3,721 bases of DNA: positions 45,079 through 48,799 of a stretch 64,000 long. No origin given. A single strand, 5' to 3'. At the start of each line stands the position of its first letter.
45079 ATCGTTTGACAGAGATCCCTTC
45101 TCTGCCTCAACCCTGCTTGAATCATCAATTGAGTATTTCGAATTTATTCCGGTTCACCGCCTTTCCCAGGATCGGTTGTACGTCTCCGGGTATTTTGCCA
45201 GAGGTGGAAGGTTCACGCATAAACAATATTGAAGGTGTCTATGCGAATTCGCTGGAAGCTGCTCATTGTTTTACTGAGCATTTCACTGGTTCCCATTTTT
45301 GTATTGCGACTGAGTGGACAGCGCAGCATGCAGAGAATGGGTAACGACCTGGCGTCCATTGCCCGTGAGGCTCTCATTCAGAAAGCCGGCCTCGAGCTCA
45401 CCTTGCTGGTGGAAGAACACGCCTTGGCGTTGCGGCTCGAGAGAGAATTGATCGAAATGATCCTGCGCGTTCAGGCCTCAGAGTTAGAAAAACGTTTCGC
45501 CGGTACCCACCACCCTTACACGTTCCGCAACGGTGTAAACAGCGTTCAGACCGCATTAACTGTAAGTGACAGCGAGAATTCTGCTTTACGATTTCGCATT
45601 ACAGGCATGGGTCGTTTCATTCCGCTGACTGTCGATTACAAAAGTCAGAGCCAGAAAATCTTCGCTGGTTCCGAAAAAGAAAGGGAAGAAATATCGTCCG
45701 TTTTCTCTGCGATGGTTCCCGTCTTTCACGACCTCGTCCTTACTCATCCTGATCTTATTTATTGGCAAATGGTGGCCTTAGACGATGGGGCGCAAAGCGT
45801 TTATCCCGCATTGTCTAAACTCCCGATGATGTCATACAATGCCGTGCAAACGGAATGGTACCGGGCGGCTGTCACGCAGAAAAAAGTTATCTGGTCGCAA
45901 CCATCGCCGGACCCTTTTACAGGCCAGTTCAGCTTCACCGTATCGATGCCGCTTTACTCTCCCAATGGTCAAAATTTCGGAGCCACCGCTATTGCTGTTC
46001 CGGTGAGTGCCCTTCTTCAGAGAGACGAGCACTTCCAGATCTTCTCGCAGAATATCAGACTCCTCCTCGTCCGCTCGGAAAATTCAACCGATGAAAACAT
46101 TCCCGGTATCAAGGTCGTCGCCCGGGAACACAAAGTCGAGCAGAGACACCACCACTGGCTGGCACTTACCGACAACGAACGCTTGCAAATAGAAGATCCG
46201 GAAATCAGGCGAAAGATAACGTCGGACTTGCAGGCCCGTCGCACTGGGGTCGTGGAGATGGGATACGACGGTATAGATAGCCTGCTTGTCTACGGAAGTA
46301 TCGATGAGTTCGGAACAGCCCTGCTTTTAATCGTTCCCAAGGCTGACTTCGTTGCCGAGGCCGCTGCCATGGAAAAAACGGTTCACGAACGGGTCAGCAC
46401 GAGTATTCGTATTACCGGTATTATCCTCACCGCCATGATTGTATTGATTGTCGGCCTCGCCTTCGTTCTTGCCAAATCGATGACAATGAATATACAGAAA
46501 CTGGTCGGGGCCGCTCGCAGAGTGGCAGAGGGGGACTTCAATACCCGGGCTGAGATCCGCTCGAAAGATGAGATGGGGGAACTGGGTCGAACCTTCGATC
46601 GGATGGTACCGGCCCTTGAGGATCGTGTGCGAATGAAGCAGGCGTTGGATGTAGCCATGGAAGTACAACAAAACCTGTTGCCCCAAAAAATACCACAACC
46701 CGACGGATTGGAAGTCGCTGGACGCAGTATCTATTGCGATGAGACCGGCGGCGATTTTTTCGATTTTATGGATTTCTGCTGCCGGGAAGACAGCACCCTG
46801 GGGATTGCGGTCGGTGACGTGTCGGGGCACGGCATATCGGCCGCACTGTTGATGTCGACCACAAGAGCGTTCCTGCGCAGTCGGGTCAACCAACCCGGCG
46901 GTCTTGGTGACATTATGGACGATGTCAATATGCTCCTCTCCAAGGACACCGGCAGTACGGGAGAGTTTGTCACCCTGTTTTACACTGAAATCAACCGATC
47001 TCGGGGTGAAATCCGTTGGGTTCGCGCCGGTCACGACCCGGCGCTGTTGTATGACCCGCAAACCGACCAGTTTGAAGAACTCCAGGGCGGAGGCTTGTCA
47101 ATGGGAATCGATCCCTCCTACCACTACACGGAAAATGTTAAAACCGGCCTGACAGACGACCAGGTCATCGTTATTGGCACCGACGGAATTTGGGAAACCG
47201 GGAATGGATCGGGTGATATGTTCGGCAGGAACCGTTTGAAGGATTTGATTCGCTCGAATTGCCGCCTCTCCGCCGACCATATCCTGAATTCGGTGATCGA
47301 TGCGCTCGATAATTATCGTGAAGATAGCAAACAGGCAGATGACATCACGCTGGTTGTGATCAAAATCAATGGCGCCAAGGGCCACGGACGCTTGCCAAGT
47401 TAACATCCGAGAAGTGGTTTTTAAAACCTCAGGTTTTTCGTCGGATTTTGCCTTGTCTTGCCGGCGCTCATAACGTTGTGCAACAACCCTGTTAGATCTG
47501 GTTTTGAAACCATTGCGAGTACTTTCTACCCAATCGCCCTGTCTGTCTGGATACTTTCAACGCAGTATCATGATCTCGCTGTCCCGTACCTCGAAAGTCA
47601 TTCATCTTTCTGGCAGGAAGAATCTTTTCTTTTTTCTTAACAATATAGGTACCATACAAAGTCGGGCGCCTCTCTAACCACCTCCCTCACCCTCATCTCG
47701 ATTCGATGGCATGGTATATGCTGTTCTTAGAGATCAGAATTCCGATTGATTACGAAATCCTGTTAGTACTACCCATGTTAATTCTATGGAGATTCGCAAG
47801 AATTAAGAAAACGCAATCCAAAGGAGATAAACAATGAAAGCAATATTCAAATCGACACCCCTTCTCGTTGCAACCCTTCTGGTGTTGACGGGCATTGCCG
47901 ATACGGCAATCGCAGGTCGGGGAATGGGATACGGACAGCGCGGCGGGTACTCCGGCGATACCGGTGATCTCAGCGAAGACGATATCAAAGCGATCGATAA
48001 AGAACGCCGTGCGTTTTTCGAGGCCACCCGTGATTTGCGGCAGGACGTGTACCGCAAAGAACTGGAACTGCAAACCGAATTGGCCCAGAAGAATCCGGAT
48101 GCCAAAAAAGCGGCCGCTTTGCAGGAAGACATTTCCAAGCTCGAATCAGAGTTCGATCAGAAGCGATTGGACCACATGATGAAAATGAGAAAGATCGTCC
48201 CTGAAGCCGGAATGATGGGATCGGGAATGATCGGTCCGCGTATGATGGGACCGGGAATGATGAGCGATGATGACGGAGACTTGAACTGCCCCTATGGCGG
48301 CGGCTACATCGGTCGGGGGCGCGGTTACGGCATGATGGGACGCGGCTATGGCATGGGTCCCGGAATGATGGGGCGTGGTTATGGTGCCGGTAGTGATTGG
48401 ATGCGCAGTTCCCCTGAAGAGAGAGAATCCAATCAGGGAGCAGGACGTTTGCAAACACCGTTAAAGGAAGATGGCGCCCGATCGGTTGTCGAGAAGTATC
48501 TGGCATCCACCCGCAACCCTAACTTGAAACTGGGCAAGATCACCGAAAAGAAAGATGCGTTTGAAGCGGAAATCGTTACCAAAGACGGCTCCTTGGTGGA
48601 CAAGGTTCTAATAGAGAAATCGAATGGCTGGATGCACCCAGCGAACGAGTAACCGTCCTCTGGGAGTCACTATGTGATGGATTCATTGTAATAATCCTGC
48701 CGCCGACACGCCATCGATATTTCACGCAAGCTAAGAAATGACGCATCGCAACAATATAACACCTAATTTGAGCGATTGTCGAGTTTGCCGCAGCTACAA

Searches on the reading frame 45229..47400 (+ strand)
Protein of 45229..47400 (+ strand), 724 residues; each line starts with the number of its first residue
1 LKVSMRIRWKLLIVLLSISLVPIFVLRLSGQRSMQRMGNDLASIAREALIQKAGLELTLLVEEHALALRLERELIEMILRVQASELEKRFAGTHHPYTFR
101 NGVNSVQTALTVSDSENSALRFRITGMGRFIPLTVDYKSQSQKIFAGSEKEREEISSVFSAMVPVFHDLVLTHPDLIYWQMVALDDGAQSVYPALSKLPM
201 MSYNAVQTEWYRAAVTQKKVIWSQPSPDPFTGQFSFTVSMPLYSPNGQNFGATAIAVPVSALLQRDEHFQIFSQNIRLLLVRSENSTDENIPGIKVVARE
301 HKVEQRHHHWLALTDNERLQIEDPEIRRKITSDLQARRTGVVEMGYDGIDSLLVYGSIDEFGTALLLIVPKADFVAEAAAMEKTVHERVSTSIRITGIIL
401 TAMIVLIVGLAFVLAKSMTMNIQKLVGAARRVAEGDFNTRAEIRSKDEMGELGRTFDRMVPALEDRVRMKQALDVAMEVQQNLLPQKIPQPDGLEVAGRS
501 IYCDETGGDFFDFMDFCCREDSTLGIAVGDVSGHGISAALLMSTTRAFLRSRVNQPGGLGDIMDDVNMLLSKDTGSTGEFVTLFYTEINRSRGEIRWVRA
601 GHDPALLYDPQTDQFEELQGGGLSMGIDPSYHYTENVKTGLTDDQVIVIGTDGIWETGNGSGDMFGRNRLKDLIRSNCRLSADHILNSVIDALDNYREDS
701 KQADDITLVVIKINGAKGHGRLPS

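Call 84: search_protein_families(library=pfam, proteins=[window:45229-47400:+], max_evalue=0.0001)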
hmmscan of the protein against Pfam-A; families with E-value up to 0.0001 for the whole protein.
window:45229-47400:+ (724 aa): 4 families
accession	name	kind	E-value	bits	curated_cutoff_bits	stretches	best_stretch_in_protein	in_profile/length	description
PF07228.17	SpoIIE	-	2.4e-41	142.3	25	1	521-713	2-191/192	Stage II sporulation protein E (SpoIIE)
PF00672.30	HAMP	-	2.4e-12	47.4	25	1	421-460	9-48/53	HAMP domain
PF22673.2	MCP-like_PDC_1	-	1.6e-06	29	27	1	201-262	50-111/113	Methyl-accepting chemotaxis protein-like, first PDC sensor domain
PF02743.24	dCache_1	-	1.4e-05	25.2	45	1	206-264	96-156/240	Cache domain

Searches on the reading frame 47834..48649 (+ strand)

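Call 84: search_protein_families(library=pfam, proteins=[window:47834-48649:+], max_evalue=0.0001)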
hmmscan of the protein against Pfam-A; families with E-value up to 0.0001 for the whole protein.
window:47834-48649:+ (272 aa): 1 family
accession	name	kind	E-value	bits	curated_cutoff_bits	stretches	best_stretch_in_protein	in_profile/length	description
PF13801.11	Metal_resist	-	2.8e-12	47.3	29.2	1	11-126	3-122/125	Heavy-metal resistance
